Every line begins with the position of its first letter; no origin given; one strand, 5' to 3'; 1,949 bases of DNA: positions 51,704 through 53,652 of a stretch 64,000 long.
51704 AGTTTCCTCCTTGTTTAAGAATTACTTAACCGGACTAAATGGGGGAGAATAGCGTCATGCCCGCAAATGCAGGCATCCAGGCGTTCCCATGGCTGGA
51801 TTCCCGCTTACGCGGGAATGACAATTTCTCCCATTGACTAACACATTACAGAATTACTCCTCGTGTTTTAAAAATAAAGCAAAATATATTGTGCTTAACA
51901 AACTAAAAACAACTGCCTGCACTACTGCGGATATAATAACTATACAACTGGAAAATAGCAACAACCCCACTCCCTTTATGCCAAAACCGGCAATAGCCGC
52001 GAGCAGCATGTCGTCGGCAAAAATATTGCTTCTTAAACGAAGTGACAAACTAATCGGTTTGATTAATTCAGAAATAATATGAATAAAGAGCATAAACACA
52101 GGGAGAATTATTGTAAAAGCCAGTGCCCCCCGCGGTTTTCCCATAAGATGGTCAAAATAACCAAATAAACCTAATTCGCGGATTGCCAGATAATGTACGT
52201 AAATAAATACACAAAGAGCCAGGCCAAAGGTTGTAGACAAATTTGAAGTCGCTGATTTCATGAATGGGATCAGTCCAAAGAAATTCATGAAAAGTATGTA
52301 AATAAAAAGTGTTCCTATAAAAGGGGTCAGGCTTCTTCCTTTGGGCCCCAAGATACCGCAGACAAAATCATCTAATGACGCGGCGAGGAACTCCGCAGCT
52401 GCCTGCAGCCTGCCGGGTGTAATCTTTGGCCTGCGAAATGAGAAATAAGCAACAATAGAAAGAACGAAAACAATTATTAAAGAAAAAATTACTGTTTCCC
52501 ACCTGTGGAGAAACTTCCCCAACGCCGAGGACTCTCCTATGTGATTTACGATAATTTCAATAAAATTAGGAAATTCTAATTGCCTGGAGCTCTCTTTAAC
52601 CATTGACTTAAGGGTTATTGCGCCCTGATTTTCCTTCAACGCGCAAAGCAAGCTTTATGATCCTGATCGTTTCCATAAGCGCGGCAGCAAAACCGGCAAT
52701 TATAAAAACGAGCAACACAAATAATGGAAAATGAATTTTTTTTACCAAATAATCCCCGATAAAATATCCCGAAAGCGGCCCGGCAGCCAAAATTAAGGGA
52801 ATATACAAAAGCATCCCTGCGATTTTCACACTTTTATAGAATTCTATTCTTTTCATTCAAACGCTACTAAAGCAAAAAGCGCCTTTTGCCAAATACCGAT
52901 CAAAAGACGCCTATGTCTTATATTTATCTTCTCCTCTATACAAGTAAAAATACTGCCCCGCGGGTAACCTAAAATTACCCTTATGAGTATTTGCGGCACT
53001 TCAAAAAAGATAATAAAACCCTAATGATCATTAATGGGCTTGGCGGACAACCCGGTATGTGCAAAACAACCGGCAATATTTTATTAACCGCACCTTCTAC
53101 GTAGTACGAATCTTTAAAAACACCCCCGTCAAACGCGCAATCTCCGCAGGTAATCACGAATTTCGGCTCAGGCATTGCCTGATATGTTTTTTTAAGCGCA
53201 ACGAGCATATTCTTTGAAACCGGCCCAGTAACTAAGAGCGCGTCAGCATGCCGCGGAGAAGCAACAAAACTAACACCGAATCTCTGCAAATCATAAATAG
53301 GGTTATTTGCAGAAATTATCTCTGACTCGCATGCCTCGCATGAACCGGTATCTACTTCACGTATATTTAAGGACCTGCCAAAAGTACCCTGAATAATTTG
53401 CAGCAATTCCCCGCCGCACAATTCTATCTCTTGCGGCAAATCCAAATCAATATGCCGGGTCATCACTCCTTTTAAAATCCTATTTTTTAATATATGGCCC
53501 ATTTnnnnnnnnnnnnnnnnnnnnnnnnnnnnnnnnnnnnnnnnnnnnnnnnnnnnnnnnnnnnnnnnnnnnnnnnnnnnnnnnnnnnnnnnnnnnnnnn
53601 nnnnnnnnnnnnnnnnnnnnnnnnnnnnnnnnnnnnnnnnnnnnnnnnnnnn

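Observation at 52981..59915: Six-gene complex-I-like / group-4-hydrogenase-like membrane module with a cysteine-less 'large subunit' (Ehr-type), lacking any NuoI/HycF-type ferredoxin subunit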

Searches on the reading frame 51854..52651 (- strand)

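Call 4: search_protein_families(library=pfam, proteins=[window:51854-52651:-], max_evalue=0.01)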
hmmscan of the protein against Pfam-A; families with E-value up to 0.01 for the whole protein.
window:51854-52651:- (265 aa): 1 family
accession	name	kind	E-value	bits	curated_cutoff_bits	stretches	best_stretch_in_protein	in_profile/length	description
PF00119.25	ATP-synt_A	-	1.2e-44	153.2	33.9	1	55-257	2-216/217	ATP synthase A chain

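Call 5: search_protein_families(library=ncbifam, proteins=[window:51854-52651:-], max_evalue=0.01)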
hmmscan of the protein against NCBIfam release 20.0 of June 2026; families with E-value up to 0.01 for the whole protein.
window:51854-52651:- (265 aa): 14 families
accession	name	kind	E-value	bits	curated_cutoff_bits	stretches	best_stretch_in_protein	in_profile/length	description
TIGR01131.1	ATP_synt_6_or_A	equivalog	2.8e-34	119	102.6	1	56-257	24-223/227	F0F1 ATP synthase subunit A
NF004481.0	PRK05815.2-3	equivalog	1e-33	116.9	227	1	53-258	21-215/225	F0F1 ATP synthase subunit A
NF004482.0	PRK05815.2-4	equivalog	3.9e-31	108.7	225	1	53-257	32-244/252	F0F1 ATP synthase subunit A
NF009954.0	PRK13420.1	equivalog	4.6e-31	108.3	272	1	51-259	20-215/229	F0F1 ATP synthase subunit A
NF004484.0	PRK05815.3-2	equivalog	5.2e-28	98.4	234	1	52-255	21-218/226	F0F1 ATP synthase subunit A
NF004477.0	PRK05815.1-1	equivalog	6.4e-23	81.6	280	1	48-259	38-263/268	F0F1 ATP synthase subunit A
NF009955.0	PRK13421.1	equivalog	6e-22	78.2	302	1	52-259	21-215/231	F0F1 ATP synthase subunit A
NF004486.0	PRK05815.3-4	equivalog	6.6e-22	78.3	272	1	51-257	26-219/224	F0F1 ATP synthase subunit A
NF009953.0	PRK13419.1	equivalog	5.8e-21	75.1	460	1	8-264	72-333/346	F0F1 ATP synthase subunit A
TIGR03306.1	altF1_A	exception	5.3e-20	72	302.1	1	52-258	18-213/217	alternate F1F0 ATPase, F0 subunit A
NF004479.0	PRK05815.1-4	equivalog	1.3e-17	63.9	268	1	53-263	19-236/238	F0F1 ATP synthase subunit A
NF004485.0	PRK05815.3-3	equivalog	5.8e-17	62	249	1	51-263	25-254/281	F0F1 ATP synthase subunit A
NF004487.0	PRK05815.3-5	equivalog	2.6e-07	30.3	224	1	53-258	29-234/269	F0F1 ATP synthase subunit A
NF009952.0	PRK13417.1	equivalog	0.00031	20.2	531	1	54-130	104-179/352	F0F1 ATP synthase subunit A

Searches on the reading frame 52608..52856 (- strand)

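Call 4: search_protein_families(library=pfam, proteins=[window:52608-52856:-], max_evalue=0.01)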
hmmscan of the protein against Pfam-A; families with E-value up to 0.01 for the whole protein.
window:52608-52856:- (82 aa): 1 family
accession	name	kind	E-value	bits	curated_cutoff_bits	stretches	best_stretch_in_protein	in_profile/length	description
PF09527.15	ATPase_gene1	-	1.4e-05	25.4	26.6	1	14-65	2-53/54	Putative F0F1-ATPase subunit Ca2+/Mg2+ transporter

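Call 5: search_protein_families(library=ncbifam, proteins=[window:52608-52856:-], max_evalue=0.01)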
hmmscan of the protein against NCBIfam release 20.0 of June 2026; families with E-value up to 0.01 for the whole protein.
window:52608-52856:- (82 aa): 0 families

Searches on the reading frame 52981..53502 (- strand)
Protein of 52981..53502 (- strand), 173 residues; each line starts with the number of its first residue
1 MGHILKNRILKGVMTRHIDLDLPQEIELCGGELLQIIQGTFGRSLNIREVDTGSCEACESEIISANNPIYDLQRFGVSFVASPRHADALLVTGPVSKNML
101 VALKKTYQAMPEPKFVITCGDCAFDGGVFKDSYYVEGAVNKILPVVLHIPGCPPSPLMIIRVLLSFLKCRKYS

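Call 4: search_protein_families(library=pfam, proteins=[window:52981-53502:-], max_evalue=0.01)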
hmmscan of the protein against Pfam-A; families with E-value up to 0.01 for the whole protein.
window:52981-53502:- (173 aa): 1 family
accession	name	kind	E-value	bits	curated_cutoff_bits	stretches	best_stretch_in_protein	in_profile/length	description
PF01058.29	Oxidored_q6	-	1.5e-28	99.5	27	1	55-165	1-127/128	NADH ubiquinone oxidoreductase, 20 Kd subunit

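Call 5: search_protein_families(library=ncbifam, proteins=[window:52981-53502:-], max_evalue=0.01)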
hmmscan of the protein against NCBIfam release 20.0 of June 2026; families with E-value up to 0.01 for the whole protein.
window:52981-53502:- (173 aa): 14 families
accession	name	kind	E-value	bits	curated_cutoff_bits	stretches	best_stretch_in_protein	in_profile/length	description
NF005012.1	PRK06411.1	subfamily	2.2e-35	121.6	116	1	56-165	44-153/166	NADH-quinone oxidoreductase subunit NuoB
TIGR01957.1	nuoB_fam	subfamily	2.7e-33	114.9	142.7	1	55-165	26-137/145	NADH-quinone oxidoreductase subunit B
NF011394.0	PRK14819.1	equivalog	9.5e-29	100.7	312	1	42-165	28-151/264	NADH-quinone oxidoreductase subunit B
NF011391.0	PRK14816.1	equivalog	1.6e-28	99.7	283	1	41-163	48-170/196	NADH-quinone oxidoreductase subunit B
NF011395.0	PRK14820.1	equivalog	8.9e-27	94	263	1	56-163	43-150/180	NADH-quinone oxidoreductase subunit B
NF011393.0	PRK14818.1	equivalog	1.7e-25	89.5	255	1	57-165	42-150/173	NADH dehydrogenase subunit B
NF011390.0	PRK14815.1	equivalog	4e-25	88.2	281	1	57-166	44-153/183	NADH dehydrogenase subunit B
NF009808.0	PRK13292.1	equivalog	2.7e-24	85.1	1156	1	57-164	36-143/791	NADH-quinone oxidoreductase subunit B/C/D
NF011389.0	PRK14814.1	equivalog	2.8e-24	86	285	1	54-166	41-153/186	NADH dehydrogenase subunit B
NF011388.0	PRK14813.1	equivalog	2.1e-23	83.2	294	1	57-164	39-147/189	NADH dehydrogenase subunit B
NF011392.0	PRK14817.1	equivalog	9.1e-21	74.4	271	1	57-162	47-152/182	NADH-quinone oxidoreductase subunit B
TIGR03294.1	FrhG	equivalog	0.00079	19.2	245.5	1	87-169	52-143/228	coenzyme F420 hydrogenase subunit gamma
NF040831.1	sulfhyd_ShyD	equivalog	0.0083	15.7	460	0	69-129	31-90/240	NAD(P)-dependent hydrogenase/sulfhydrogenase 2 subunit delta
NF007779.0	PRK10468.1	equivalog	0.0088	15.1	659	0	108-160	143-199/372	hydrogenase 2 small subunit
